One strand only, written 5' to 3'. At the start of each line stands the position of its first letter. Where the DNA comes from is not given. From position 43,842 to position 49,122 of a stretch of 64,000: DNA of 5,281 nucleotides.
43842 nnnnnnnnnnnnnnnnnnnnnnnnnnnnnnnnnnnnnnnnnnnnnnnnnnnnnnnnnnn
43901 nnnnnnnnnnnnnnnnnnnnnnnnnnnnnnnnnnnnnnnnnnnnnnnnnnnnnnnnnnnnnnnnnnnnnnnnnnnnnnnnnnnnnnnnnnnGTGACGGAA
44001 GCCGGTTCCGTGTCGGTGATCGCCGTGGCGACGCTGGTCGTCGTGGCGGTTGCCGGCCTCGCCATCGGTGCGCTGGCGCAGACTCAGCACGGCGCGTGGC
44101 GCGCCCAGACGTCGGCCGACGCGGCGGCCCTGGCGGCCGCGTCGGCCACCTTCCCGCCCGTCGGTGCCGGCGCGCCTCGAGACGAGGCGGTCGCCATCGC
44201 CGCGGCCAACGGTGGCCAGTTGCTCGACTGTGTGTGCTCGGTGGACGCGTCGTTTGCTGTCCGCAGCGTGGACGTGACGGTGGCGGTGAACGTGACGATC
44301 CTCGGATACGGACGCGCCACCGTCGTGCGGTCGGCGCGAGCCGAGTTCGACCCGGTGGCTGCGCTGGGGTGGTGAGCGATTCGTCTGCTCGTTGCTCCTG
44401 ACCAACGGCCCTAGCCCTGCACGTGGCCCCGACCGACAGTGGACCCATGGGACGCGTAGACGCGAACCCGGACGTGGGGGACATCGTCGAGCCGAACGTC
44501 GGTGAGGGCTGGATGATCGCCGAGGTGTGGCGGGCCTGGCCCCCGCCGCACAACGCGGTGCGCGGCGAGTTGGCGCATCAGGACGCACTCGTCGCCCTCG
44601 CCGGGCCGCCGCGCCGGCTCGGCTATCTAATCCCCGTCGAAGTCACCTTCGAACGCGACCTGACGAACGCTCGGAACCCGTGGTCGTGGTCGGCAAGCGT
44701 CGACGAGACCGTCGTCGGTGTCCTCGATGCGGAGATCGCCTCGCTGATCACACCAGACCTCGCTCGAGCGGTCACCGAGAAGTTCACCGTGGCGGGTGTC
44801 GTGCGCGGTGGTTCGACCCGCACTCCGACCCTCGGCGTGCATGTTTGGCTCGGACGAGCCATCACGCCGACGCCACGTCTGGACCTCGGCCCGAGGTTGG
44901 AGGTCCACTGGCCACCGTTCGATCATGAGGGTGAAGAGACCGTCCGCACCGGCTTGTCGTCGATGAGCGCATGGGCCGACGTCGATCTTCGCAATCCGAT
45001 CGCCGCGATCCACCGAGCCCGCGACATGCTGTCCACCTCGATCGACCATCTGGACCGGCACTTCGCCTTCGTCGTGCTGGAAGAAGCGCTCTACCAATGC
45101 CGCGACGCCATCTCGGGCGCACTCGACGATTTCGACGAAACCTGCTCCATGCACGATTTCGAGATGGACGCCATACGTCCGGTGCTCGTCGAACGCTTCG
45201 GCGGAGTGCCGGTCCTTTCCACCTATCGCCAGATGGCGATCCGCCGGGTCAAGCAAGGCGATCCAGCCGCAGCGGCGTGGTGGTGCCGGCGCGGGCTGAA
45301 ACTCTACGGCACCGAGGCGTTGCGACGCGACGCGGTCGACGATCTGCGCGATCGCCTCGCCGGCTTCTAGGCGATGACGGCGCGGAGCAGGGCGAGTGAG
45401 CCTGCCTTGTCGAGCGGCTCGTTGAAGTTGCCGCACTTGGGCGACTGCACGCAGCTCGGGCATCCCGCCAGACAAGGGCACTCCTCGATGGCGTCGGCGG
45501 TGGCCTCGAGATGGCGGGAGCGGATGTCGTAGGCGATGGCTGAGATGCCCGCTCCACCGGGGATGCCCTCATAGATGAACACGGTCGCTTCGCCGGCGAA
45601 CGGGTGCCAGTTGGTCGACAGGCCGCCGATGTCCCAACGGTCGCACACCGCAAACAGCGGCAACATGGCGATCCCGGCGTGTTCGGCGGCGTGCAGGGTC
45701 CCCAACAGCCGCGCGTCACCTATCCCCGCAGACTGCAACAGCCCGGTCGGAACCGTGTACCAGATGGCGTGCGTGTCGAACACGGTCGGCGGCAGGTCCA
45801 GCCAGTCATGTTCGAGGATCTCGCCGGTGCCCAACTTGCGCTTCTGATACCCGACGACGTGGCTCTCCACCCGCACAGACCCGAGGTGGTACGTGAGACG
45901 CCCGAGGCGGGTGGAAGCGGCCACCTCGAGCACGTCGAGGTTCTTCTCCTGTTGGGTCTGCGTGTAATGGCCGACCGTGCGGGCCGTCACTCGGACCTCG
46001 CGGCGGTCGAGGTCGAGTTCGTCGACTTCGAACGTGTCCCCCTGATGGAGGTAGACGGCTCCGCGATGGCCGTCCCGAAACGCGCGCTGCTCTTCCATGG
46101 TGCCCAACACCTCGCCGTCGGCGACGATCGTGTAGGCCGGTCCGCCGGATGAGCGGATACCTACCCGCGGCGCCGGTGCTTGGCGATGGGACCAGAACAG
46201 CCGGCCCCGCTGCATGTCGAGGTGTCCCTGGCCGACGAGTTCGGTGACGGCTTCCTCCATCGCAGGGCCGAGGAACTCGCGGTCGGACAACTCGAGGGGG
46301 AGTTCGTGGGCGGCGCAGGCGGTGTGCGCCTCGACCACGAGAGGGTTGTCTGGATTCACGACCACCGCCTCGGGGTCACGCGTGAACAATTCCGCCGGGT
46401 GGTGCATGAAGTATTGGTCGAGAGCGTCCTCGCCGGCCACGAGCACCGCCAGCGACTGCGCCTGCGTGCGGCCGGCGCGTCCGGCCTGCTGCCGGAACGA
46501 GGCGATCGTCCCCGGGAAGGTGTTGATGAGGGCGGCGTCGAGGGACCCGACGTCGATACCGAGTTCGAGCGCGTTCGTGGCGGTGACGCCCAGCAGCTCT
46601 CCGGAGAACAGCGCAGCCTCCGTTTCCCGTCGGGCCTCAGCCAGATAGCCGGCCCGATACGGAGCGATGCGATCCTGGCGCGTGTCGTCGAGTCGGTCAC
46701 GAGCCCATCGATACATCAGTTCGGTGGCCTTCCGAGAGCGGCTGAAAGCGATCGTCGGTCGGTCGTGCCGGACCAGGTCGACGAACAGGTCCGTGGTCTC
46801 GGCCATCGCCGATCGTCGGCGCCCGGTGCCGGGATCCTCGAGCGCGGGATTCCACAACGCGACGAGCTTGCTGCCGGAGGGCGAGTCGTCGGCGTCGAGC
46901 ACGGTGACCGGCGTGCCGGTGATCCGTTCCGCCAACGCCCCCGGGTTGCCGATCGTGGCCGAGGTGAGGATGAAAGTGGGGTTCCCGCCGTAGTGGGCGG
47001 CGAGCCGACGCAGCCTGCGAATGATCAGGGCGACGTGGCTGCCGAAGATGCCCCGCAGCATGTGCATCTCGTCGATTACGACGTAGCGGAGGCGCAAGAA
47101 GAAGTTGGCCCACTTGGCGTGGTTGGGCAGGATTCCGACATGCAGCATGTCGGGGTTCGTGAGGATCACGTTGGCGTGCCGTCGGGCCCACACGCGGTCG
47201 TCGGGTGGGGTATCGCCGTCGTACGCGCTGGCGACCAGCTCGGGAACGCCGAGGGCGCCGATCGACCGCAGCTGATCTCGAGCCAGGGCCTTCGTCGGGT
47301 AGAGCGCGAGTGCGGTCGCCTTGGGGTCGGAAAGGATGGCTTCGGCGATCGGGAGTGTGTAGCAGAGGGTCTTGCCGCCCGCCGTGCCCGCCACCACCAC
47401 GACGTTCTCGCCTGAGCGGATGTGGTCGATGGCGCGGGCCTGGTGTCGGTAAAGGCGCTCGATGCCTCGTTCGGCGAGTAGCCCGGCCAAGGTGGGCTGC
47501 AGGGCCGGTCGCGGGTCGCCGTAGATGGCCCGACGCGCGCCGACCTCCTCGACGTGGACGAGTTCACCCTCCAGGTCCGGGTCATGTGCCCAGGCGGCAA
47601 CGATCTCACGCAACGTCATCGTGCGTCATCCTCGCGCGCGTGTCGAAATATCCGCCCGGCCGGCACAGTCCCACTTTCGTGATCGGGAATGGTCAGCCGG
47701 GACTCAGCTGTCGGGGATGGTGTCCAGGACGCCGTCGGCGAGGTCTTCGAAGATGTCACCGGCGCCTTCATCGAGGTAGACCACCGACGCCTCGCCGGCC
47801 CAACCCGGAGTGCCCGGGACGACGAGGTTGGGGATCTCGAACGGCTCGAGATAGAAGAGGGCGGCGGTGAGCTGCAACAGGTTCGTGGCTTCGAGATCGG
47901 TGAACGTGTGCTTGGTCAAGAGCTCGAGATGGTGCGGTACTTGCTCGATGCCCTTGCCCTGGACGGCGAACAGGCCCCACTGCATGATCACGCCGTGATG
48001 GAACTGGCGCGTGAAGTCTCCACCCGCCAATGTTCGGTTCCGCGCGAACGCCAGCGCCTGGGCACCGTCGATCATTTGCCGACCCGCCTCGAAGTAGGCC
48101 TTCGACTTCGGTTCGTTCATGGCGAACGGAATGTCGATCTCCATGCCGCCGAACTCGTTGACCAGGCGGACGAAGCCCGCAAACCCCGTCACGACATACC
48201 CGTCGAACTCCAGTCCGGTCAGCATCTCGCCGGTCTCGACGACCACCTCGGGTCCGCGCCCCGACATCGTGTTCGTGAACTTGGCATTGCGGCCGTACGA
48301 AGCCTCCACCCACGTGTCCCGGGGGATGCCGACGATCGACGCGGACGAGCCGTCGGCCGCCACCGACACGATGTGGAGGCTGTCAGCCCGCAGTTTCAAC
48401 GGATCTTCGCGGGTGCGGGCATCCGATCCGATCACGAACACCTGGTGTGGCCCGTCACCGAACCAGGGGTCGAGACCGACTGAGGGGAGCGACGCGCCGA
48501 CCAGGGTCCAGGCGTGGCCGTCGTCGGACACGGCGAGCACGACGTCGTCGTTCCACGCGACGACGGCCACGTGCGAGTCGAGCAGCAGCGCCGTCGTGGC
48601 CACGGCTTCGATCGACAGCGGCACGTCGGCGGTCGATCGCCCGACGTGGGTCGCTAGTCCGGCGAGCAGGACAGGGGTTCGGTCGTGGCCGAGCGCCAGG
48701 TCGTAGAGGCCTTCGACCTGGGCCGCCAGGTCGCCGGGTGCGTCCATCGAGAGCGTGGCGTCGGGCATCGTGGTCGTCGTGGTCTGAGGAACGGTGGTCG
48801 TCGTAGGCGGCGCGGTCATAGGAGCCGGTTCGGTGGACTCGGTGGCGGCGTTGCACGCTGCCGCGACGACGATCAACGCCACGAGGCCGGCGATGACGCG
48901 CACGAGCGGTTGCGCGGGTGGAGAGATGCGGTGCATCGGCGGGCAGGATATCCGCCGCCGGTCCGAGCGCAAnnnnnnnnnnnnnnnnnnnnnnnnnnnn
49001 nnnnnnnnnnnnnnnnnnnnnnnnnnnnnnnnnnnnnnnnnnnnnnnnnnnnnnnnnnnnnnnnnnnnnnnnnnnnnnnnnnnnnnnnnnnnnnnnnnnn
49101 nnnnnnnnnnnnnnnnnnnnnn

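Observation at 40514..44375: Complete Tad/Flp pilus locus with unannotated Flp prepilin and a P-loop-less TadZ-like first gene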

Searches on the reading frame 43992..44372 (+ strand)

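Call 4: search_protein_families(library=pfam, max_evalue=1, proteins=[window:43992-44372:+])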
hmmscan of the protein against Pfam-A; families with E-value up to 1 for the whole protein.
window:43992-44372:+ (127 aa): 1 family
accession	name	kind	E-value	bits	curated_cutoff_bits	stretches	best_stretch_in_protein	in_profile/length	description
PF13400.11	Tad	-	1.2e-06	29.1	22.3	1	5-52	1-47/47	Putative Flp pilus-assembly TadE/G-like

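Call 5: search_protein_families(library=ncbifam, max_evalue=1, proteins=[window:43992-44372:+])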
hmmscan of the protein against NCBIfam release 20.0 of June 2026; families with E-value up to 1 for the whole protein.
window:43992-44372:+ (127 aa): 1 family
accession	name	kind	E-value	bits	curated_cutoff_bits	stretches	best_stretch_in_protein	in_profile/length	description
TIGR03816.1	tadE_like_DECH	hypoth_equivalog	3.5e-11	43.3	50.95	1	3-117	1-107/109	Rv3654c family TadE-like protein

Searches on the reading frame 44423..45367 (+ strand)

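Call 4: search_protein_families(library=pfam, max_evalue=1, proteins=[window:44423-45367:+])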
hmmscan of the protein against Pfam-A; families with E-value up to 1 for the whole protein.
window:44423-45367:+ (315 aa): 1 family
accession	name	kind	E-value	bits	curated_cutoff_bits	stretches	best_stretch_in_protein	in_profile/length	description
PF10680.14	RRN9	-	0.13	13.1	25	1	23-46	37-60/68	RNA polymerase I specific transcription initiation factor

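Call 5: search_protein_families(library=ncbifam, max_evalue=1, proteins=[window:44423-45367:+])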
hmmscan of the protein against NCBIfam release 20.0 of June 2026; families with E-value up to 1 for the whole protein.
window:44423-45367:+ (315 aa): 0 families

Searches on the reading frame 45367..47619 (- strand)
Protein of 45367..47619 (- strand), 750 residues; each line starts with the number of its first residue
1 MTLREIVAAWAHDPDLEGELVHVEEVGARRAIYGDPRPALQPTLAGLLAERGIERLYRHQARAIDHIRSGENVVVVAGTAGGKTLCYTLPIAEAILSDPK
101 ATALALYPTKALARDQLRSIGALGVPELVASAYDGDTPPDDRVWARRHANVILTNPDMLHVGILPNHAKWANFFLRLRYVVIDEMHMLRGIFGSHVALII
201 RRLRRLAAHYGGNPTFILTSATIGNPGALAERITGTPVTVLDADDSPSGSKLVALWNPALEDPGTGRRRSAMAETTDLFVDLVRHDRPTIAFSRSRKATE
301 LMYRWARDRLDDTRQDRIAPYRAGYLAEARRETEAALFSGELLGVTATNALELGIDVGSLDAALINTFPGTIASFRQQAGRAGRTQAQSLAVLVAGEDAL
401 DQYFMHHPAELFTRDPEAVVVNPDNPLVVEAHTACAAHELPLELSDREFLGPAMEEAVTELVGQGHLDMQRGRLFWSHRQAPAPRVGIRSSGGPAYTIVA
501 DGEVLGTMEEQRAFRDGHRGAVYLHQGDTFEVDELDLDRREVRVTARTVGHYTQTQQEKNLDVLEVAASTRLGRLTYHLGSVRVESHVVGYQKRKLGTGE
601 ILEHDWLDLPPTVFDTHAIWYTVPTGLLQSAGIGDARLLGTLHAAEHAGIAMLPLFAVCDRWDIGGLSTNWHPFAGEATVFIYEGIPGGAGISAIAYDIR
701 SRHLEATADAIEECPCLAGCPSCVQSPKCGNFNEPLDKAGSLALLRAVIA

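Call 4: search_protein_families(library=pfam, max_evalue=1, proteins=[window:45367-47619:-])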
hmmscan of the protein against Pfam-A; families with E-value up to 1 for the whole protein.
window:45367-47619:- (750 aa): 5 families
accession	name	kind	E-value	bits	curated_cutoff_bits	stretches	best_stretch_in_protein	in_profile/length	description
PF00270.35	DEAD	-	2.2e-29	102.8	26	1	58-224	2-161/167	DEAD/DEAH box helicase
PF09369.15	MZB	-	9.8e-21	74.7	24.2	1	645-724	1-80/80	MrfA Zn-binding domain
PF22982.3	WHD_HRQ1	-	1.2e-11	45.9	27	1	421-490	1-69/70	ATP-dependent helicase HRQ1, winged helix domain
PF00271.37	Helicase_C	-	2.8e-09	37.7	23.5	1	280-385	7-109/110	Helicase conserved C-terminal domain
PF04851.21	ResIII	-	0.00015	22.2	22.5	1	56-190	4-139/164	Type III restriction enzyme, res subunit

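Call 5: search_protein_families(library=ncbifam, max_evalue=1, proteins=[window:45367-47619:-])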
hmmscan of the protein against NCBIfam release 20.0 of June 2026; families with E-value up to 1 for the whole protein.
window:45367-47619:- (750 aa): 27 families (the best 25 are shown)
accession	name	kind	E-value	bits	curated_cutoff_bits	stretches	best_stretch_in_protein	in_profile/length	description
TIGR03817.1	DECH_helic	hypoth_equivalog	2.9e-261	868.9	874.1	1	20-749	1-739/742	helicase/secretion neighborhood putative DEAH-box helicase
TIGR04121.1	DEXH_lig_assoc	equivalog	1.8e-34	118.6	850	1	50-396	9-358/804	ligase-associated DNA damage response DEXH box helicase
NF010338.0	PRK13767.1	equivalog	5.5e-24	84.5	849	1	57-387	35-387/877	ATP-dependent helicase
NF002654.0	PRK02362.1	equivalog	1.6e-16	59.8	887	1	43-316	11-273/739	ATP-dependent DNA helicase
TIGR01389.1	recQ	equivalog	3e-15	55.7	640.2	2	287-397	225-330/591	DNA helicase RecQ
NF007284.0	PRK09751.1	equivalog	4.6e-14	50.7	1496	2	327-387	361-421/1538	ATP-dependent helicase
NF001308.0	PRK00254.1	equivalog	1.6e-13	49.8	1216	1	45-235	13-191/720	ATP-dependent DNA helicase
NF041067.1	DpdJ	equivalog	2e-13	48.9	800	2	55-119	149-224/1482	protein DpdJ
NF041063.1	DpdF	equivalog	2.1e-12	46.5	550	2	60-223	148-322/813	protein DpdF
TIGR00614.1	recQ_fam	subfamily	4.6e-12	45.5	219.8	2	54-129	10-80/470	RecQ family ATP-dependent DNA helicase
NF010337.0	PRK13766.1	equivalog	1.9e-11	42.9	610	2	60-189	21-145/781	Hef nuclease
NF008279.0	PRK11057.1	equivalog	1.4e-10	40.3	1015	2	290-394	240-339/608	ATP-dependent DNA helicase RecQ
NF002251.0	PRK01172.1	equivalog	1.2e-08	33.7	891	1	55-312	22-262/674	ATP-dependent DNA helicase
TIGR03158.1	cas3_cyano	exception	1.2e-06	27.9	69.1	1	59-121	1-60/357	type I-D CRISPR-associated helicase Cas3'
NF008744.0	PRK11776.1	equivalog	2.3e-05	23.2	524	1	40-116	11-88/460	ATP-dependent RNA helicase DbpA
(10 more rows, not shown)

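Call 55: find_encoding_contigs(protein=window:45367-47619:-, flank=3000, max_places=3)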
Protein window:45367-47619:- (750 aa): no gene with exactly this product is on record in the collection.

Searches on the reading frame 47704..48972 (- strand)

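Call 24: search_protein_families(library=pfam, max_evalue=0.001, proteins=[window:47704-48972:-])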
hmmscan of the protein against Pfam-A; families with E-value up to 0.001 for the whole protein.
window:47704-48972:- (422 aa): 1 family
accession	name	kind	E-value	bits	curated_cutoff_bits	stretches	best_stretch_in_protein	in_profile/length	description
PF03816.19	LytR_cpsA_psr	-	5.3e-28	98.5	24.6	1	195-326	1-137/150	LytR_cpsA_psr family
